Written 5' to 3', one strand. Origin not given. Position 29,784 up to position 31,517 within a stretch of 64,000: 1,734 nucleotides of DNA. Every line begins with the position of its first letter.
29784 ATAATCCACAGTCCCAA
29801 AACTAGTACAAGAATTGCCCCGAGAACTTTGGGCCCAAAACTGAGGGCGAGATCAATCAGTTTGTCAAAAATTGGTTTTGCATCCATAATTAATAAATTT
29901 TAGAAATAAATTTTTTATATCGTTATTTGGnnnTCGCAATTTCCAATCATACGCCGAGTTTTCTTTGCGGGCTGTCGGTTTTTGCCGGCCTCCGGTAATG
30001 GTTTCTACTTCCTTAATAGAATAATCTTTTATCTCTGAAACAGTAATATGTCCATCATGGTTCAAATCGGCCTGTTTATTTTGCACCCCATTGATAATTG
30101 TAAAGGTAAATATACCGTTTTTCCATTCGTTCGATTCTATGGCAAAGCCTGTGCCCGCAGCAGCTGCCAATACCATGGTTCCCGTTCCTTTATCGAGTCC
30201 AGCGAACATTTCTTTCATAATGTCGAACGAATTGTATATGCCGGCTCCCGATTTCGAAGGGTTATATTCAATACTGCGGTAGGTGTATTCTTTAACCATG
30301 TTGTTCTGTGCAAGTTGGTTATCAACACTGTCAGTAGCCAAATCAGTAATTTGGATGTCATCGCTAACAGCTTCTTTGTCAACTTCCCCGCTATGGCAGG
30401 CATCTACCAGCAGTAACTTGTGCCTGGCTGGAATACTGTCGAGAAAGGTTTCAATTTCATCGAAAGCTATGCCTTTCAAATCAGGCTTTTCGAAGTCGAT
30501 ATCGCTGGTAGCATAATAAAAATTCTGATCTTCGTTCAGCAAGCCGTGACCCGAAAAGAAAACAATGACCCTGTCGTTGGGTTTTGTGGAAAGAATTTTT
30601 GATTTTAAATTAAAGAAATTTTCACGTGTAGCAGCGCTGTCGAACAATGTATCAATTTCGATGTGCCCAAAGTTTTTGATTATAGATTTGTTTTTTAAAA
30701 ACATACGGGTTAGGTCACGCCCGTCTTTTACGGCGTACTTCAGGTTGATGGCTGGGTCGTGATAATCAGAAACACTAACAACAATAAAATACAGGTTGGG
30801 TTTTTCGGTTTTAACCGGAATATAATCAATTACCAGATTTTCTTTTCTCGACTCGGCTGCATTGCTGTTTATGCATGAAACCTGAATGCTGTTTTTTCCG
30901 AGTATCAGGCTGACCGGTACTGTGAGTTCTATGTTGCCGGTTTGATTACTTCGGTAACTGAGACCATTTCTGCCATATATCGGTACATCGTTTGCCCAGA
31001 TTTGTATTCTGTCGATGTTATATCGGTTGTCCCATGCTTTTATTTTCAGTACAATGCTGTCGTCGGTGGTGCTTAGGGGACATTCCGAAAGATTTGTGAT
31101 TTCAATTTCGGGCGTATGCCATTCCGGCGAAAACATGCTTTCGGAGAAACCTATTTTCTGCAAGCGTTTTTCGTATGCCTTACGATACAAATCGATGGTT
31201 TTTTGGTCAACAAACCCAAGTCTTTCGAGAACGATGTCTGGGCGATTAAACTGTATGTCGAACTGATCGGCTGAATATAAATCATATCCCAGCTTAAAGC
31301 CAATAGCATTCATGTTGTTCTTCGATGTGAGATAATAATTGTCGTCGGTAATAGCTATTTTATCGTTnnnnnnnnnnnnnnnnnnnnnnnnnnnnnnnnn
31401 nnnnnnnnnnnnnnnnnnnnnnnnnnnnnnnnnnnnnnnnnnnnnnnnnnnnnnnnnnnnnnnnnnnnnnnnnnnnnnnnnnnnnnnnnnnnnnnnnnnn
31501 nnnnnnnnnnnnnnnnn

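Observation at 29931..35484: Export-targeted WD40-caspase operon with a vWA-like lipoprotein and two small beta-barrel candidates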

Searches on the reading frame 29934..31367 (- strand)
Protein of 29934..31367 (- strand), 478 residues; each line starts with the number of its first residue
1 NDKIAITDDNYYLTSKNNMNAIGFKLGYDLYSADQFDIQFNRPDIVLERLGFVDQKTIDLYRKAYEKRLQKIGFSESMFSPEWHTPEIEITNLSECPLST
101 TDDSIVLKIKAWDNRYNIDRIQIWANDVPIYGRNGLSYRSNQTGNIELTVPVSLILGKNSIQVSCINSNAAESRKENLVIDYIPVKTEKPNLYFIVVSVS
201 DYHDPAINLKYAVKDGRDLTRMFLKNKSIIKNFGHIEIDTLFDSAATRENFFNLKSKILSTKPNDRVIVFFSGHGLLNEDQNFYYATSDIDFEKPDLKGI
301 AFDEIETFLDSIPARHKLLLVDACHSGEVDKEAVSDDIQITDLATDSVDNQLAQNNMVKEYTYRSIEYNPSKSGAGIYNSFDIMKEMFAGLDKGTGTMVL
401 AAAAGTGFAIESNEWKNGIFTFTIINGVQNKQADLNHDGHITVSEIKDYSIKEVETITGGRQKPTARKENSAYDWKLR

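Call 22: find_related_loci(query=A1, collection=genome_contigs, flank=7000)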
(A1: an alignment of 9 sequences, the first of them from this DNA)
Query A1 (478 aa) in genome_contigs; peptide patterns used: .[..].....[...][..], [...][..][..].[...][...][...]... (x = any residue, [..] = any of these).
598 stretches matched a pattern (row limit reached: there are more); 585 encode a relative of the query (tblastn E <= 1e-3); the best 80 are kept; 77 distinct loci.
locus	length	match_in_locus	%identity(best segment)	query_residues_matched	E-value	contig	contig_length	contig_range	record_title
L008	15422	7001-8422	47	1-478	1e-145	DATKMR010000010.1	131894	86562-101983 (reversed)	MAG TPA_asm: Bacteroidales bacterium isolate SMAG_U14716 k141_4318613, whole genome shotgun sequence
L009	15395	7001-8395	47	1-477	3e-144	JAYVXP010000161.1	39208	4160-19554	MAG: Bacteroidia bacterium isolate GL85_DN_metabat_141 GL85_DN_metabat_141_160, whole genome shotgun sequence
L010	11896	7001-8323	49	2-446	4e-143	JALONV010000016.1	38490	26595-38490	MAG: Bacteroidales bacterium isolate Prado086 scaffold_939, whole genome shotgun sequence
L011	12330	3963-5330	46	9-477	2e-142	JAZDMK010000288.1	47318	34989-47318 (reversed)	MAG: Bacteroidota bacterium isolate MEGAHIT-group-0.646 k141_13627227, whole genome shotgun sequence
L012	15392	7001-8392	47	6-477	3e-142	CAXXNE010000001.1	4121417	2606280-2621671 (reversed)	MAG: uncultured Paludibacter sp. isolate c6dfa319-ced9-4a11-90c0-3e1197362bd4 genome assembly, contig: contig_1, whole g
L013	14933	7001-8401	45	2-477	3e-140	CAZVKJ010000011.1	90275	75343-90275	MAG TPA_asm: uncultured Bacteroidales bacterium isolate SRP089250_co1_43 genome assembly, contig: NODE_253_length_90275_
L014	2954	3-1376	46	10-477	3e-147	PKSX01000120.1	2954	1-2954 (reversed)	MAG: Marinilabiliales bacterium isolate BM518 sc_17450, whole genome shotgun sequence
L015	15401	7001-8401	45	4-477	7e-140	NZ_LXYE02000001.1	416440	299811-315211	Labilibacter marinus strain Y11 contig1, whole genome shotgun sequence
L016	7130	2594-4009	45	2-477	1e-138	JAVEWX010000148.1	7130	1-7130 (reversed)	MAG: Bacteroidales bacterium isolate BF4_156 NODE_36039_length_7130_cov_4.135085_Biofilm4, whole genome shotgun sequence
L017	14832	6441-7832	46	1-477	2e-137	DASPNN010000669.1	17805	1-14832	MAG TPA_asm: Chryseosolibacter sp. isolate SMAG_U12122 k141_22184, whole genome shotgun sequence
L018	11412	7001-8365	48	1-459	5e-137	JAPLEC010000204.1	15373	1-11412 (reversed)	MAG: Bacteroidia bacterium isolate LacPavin_0920_SED5_MAG_39_11 LacPavin_0920_SED5_scaffold_1102705, whole genome shotgu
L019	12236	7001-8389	46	1-475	1e-136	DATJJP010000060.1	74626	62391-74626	MAG TPA_asm: Cyclobacteriaceae bacterium isolate SMAG_U15569 k141_360095, whole genome shotgun sequence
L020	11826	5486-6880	45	2-477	2e-136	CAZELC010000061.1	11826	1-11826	MAG TPA_asm: uncultured Bacteroidales bacterium isolate SRP220891_co1_21 genome assembly, contig: NODE_10405_length_1182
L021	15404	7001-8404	45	1-478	1e-136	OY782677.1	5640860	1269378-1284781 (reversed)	MAG: Bacteroidales bacterium isolate 20de20eb-1543-480f-a7de-dbc982fee115 genome assembly, chromosome: 1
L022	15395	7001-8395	44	1-477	9e-136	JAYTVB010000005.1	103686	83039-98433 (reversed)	MAG: Cyclobacteriaceae bacterium isolate GFS_5652 GFS_5652_4, whole genome shotgun sequence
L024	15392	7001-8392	45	1-477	2e-134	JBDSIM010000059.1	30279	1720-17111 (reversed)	MAG: Cyclobacteriaceae bacterium isolate cluster1_bin.3 k127_3804667, whole genome shotgun sequence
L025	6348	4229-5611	44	1-475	4e-134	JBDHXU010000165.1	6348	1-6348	MAG: Cyclobacteriaceae bacterium isolate AS-MESO-3CA.165 NODE_50442_length_6348_cov_7.356721, whole genome shotgun seque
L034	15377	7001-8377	44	2-475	5e-129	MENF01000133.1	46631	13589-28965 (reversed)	MAG: Bacteroidetes bacterium GWA2_32_17 gwa2_scaffold_3297, whole genome shotgun sequence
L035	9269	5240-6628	42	2-476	9e-128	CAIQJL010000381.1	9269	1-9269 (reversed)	MAG: uncultured Bacteroidetes bacterium isolate LJ_bin-1023 genome assembly, contig: bin-1023:381/407, whole genome shot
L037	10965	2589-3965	42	4-478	6e-126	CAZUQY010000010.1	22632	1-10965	MAG TPA_asm: uncultured Bacteroidales bacterium isolate binchicken_co243_242 genome assembly, contig: NODE_1684_length_2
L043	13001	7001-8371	41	4-477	5e-123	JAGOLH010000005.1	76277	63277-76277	MAG: Bacteroidales bacterium isolate Go_SlDig_bin_437 Go_SlDig_750_length_76277_cov_40.448654, whole genome shotgun sequ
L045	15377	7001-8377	41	4-478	5e-122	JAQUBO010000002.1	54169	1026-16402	MAG: Bacteroidales bacterium isolate STCSWMC_109 NODE_1101_length_54169_cov_4.221735_ST_CSWMC, whole genome shotgun sequ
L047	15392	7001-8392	42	1-477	8e-122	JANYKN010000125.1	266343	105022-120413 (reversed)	MAG: Bacteroidetes bacterium isolate GL140_5_metabinner_2 GL140_5_k141_215787, whole genome shotgun sequence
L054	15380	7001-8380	40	1-475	1e-118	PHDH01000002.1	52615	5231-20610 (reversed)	MAG: Bacteroidetes bacterium HGW-Bacteroidetes-21 08E140C01_z5_2013_Ig3399_v2_scaffold_587, whole genome shotgun sequenc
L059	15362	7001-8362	40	2-475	2e-117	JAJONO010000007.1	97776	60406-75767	MAG: Bacteroidetes bacterium isolate C_No_T20_B_bin.59 scaffold_115, whole genome shotgun sequence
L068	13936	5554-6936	41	1-475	5e-115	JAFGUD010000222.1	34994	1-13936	MAG: Bacteroidales bacterium isolate ZodW_maxbin.137 k87_8450417, whole genome shotgun sequence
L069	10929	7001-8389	41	2-476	1e-114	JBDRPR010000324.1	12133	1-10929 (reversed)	MAG: Bacteroidota bacterium isolate MEGAHIT-group-2.131 k141_973860, whole genome shotgun sequence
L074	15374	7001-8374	39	4-478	2e-113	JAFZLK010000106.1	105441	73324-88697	MAG: Bacteroidales bacterium isolate RGIG7873 Water_buffalos_Reticulum-4__c976787, whole genome shotgun sequence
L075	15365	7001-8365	40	2-477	4e-114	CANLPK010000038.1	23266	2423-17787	MAG: Bacteroidetes bacterium isolate ZH-15may19-286 genome assembly, contig: ZH-15May19-c5179, whole genome shotgun sequ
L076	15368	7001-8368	40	4-477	1e-113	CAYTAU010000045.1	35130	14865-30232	MAG TPA_asm: uncultured Bacteroidales bacterium isolate SRP191223_co1_49 genome assembly, contig: NODE_889_length_35130_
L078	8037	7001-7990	53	3-332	2e-113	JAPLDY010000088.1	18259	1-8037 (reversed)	MAG: Bacteroidia bacterium isolate LacPavin_0920_SED3_MAG_42_11 LacPavin_0920_SED3_scaffold_540842, whole genome shotgun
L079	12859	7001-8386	41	1-477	2e-113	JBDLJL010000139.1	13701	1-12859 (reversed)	MAG: Bacteroidota bacterium isolate MAG096 MAG096_139, whole genome shotgun sequence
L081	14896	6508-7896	40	1-477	4e-113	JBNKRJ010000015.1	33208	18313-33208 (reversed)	MAG: Bacteroidales bacterium isolate B1B2.bin.6.orig k141_57663, whole genome shotgun sequence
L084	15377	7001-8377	38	1-477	1e-112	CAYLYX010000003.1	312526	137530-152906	MAG TPA_asm: uncultured Flavobacteriales bacterium isolate SRP334346_co1_196 genome assembly, contig: NODE_32_length_312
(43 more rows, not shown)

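Call 42: search_solved_structures(query=A1, max_evalue=0.01)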
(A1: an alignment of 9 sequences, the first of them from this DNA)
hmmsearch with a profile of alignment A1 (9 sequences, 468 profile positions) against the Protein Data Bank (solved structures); distinct sequences matched with E-value up to 0.01: 0.

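Call 57: search_protein_families(library=pfam, proteins=[L009:3569-4300:+, L022:3587-4315:+, L037:178-921:+, L045:4575-5333:+, L034:3039-3773:+, L079:1971-2798:+, L076:3098-3796:+], max_evalue=0.05)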
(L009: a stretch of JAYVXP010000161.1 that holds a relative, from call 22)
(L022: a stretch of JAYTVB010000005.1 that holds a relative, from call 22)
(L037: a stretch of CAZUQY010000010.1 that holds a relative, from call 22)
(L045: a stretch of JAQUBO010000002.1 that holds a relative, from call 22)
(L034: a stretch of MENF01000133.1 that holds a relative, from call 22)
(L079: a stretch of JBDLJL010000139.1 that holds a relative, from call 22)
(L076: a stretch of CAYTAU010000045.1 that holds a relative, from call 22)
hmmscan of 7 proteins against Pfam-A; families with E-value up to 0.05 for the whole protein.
L009:3569-4300:+ (244 aa): 2 families
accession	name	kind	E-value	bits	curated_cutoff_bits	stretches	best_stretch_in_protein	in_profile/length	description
PF13568.12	OMP_b-brl_2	-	0.00013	22.5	27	1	49-206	16-167/175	Outer membrane protein beta-barrel domain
PF13505.12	OMP_b-brl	-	0.012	16.3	28.7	1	68-229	43-175/175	Outer membrane protein beta-barrel domain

L022:3587-4315:+ (243 aa): 0 families

L037:178-921:+ (248 aa): 0 families

L045:4575-5333:+ (253 aa): 0 families

L034:3039-3773:+ (245 aa): 1 family
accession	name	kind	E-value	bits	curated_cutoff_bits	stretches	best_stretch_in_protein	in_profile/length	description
PF13568.12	OMP_b-brl_2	-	0.0029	18.2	27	1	55-163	30-141/175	Outer membrane protein beta-barrel domain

L079:1971-2798:+ (276 aa): 1 family
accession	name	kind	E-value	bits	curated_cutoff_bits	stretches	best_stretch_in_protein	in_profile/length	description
PF13505.12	OMP_b-brl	-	0.00089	19.9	28.7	1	79-235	47-158/175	Outer membrane protein beta-barrel domain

L076:3098-3796:+ (233 aa): 1 family
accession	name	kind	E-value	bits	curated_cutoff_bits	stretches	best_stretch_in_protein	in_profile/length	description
PF13568.12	OMP_b-brl_2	-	5.6e-06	27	27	1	54-219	21-170/175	Outer membrane protein beta-barrel domain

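Call 61: search_protein_families(library=pfam, proteins=[L047:3166-4893:+, L068:1562-3520:+, L079:2816-4846:+, L081:2066-4291:+, L075:3188-3907:+, L075:3910-4584:+, L059:4183-4965:+, L084:3948-5054:+], max_evalue=0.01)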
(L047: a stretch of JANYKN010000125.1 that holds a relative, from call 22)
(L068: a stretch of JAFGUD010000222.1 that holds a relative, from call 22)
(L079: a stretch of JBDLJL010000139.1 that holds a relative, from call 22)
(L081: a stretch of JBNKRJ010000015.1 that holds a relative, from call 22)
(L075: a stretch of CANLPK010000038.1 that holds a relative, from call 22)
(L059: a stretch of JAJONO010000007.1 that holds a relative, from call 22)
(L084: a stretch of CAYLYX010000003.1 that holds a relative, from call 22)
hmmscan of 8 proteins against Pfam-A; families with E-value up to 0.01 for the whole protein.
L047:3166-4893:+ (576 aa): 1 family
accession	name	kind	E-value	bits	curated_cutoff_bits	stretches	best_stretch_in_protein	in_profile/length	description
PF11396.14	PepSY_like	-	1.9e-22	79.8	28.3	3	429-485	2-60/83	Putative beta-lactamase-inhibitor-like, PepSY-like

L068:1562-3520:+ (653 aa): 1 family
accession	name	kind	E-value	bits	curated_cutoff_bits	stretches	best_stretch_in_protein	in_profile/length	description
PF11396.14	PepSY_like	-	1.2e-14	54.8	28.3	1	295-370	2-75/83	Putative beta-lactamase-inhibitor-like, PepSY-like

L079:2816-4846:+ (677 aa): 1 family
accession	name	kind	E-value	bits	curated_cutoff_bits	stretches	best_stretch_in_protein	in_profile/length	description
PF11396.14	PepSY_like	-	1.9e-20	73.3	28.3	2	292-374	2-82/83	Putative beta-lactamase-inhibitor-like, PepSY-like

L081:2066-4291:+ (742 aa): 1 family
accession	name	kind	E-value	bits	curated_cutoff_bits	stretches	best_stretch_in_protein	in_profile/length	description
PF11396.14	PepSY_like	-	1.6e-32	112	28.3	3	422-478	2-60/83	Putative beta-lactamase-inhibitor-like, PepSY-like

L075:3188-3907:+ (240 aa): 3 families
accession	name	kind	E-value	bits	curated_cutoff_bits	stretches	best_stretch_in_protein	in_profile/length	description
PF00005.33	ABC_tran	-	6.6e-35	121.1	25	1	19-164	2-137/137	ABC transporter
PF13304.12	AAA_21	-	0.00048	20.7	27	0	30-45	1-16/304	AAA domain, putative AbiEii toxin, Type IV TA system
PF02463.25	SMC_N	-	0.0041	17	40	0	84-194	95-198/220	RecF/RecN/SMC N terminal domain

L075:3910-4584:+ (225 aa): 1 family
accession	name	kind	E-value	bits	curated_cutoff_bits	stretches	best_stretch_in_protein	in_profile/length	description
PF00590.25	TP_methylase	-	2.2e-32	113.2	27.8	1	4-203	1-211/212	Tetrapyrrole (Corrin/Porphyrin) Methylases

L059:4183-4965:+ (261 aa): 0 families

L084:3948-5054:+ (369 aa): 2 families
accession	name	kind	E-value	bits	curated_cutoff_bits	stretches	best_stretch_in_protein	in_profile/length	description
PF02687.27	FtsX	-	8.4e-16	58.5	25.5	1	239-360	2-118/120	FtsX-like permease C-terminal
PF12704.14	MacB_PCD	-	2.5e-05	25.1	27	1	2-207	16-205/207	MacB-like periplasmic core domain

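Call 70: list_cluster_members(proteins=[L009:3569-4300:+, L022:3587-4315:+, L002:6298-7029:+, L025:824-1546:+, L024:3575-4312:+, L019:3577-4293:+, L005:1720-2457:+, L006:6169-6933:+, L078:3486-4229:+, L054:2904-3638:+])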
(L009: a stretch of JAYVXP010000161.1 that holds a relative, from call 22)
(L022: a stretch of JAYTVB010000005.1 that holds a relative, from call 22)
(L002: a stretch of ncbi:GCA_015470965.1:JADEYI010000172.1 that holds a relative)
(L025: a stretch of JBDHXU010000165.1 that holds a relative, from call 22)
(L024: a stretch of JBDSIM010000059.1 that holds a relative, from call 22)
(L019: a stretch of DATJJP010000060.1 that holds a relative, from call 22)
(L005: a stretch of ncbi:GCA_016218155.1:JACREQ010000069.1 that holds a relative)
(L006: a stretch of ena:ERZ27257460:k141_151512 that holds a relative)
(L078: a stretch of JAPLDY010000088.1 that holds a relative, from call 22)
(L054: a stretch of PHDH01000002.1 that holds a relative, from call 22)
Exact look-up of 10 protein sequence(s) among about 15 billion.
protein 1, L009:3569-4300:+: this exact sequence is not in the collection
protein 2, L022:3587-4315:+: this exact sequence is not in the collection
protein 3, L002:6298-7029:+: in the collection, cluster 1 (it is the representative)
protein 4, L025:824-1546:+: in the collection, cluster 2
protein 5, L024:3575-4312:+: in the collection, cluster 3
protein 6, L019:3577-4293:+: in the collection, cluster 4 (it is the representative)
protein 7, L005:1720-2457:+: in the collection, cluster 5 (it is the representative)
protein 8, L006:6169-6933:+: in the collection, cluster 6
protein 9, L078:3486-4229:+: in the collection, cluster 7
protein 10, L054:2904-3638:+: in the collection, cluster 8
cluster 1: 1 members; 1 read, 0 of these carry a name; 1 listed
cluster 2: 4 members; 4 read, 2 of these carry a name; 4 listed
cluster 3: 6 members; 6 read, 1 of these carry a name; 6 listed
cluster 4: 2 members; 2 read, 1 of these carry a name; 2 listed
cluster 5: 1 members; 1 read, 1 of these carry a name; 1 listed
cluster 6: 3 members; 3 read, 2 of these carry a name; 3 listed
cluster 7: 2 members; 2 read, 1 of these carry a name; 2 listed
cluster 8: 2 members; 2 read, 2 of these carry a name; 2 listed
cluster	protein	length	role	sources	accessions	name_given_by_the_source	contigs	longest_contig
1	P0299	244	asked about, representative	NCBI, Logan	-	-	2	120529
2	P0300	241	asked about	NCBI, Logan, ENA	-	-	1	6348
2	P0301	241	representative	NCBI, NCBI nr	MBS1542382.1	MAG: hypothetical protein JST14_02005 [Bacteroidetes bacterium] | hypothetical protein [Bacteroidota bacterium]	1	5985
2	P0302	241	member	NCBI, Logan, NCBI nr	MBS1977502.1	MAG: hypothetical protein JST46_09030 [Bacteroidetes bacterium] | hypothetical protein [Bacteroidota bacterium]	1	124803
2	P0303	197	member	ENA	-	-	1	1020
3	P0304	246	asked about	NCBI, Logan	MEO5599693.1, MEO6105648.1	MAG: hypothetical protein ABIR06_02075 [Cyclobacteriaceae bacterium]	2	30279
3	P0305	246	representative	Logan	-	-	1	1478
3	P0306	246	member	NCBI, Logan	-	-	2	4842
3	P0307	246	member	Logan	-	-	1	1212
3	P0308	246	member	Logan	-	-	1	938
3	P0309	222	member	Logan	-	-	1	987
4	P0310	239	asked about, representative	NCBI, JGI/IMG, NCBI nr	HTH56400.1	MAG TPA: hypothetical protein VL728_10175 [Cyclobacteriaceae bacterium] | hypothetical protein | hypothetical protein [Cyclobacteriaceae bacterium]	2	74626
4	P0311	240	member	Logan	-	-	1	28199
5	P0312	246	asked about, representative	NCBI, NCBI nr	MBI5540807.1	MAG: hypothetical protein HY951_12155 [Bacteroidia bacterium] | hypothetical protein [Bacteroidia bacterium]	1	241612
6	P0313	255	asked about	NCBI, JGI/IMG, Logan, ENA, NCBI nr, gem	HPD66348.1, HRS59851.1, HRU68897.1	MAG TPA: hypothetical protein P5050_11605 [Bacteroidia bacterium] | hypothetical protein [Bacteroidia bacterium]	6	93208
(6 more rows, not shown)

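Call 71: list_cluster_members(proteins=[L034:3039-3773:+, L069:2951-3697:+, L076:3098-3796:+, L035:1449-2165:+, L037:178-921:+, L045:4575-5333:+, L043:4493-5278:+, L074:4557-5327:+, L079:1971-2798:+, L004:6070-6810:+])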
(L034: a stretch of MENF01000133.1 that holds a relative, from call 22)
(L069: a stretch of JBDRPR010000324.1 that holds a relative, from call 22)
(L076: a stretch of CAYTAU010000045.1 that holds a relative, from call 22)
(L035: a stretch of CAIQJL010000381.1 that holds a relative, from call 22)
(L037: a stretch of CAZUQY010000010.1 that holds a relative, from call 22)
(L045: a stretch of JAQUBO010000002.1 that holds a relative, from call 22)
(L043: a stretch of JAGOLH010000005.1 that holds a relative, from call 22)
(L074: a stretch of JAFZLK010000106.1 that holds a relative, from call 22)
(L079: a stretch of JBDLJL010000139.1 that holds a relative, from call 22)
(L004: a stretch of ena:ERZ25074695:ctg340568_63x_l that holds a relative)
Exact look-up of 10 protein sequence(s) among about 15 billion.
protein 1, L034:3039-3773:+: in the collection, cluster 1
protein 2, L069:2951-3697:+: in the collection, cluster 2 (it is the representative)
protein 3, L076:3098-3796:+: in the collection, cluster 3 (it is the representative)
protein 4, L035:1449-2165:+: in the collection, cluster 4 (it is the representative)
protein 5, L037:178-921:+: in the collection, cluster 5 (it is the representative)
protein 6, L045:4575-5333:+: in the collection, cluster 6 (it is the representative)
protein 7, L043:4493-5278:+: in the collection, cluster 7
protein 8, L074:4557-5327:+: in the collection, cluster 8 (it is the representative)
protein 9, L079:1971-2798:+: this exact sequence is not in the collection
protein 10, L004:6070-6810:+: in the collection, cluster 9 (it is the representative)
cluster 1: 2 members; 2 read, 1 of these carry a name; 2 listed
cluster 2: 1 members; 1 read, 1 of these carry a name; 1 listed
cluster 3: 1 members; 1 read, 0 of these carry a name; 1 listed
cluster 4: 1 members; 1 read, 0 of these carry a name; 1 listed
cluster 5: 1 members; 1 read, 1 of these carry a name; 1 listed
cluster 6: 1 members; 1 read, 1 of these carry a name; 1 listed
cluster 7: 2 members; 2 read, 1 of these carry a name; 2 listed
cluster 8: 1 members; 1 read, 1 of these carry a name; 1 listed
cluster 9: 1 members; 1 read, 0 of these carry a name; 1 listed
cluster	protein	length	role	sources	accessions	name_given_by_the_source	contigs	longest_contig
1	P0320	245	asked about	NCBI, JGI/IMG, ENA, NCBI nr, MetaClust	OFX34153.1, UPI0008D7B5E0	MAG: hypothetical protein A2X08_03640 [Bacteroidetes bacterium GWA2_32_17] | status=active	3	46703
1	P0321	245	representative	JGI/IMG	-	-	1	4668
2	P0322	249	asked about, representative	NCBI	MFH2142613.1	MAG: hypothetical protein ABIJ97_09340 [Bacteroidota bacterium]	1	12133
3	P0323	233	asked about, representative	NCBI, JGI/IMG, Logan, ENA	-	-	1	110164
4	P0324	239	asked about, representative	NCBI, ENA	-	-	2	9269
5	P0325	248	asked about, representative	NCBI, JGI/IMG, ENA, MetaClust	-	\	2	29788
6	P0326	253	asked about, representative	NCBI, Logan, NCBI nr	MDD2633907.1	MAG: hypothetical protein PHW82_00230 [Bacteroidales bacterium] | hypothetical protein [Bacteroidales bacterium]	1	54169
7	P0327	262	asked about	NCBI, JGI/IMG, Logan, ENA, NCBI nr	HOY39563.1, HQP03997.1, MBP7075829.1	MAG: hypothetical protein KBB11_02195 [Bacteroidales bacterium] | hypothetical protein [Bacteroidales bacterium]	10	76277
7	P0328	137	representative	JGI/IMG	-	-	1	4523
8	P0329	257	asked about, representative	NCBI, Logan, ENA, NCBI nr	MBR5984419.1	MAG: hypothetical protein IK025_11965 [Bacteroidales bacterium] | hypothetical protein [Bacteroidales bacterium]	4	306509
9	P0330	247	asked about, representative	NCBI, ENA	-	-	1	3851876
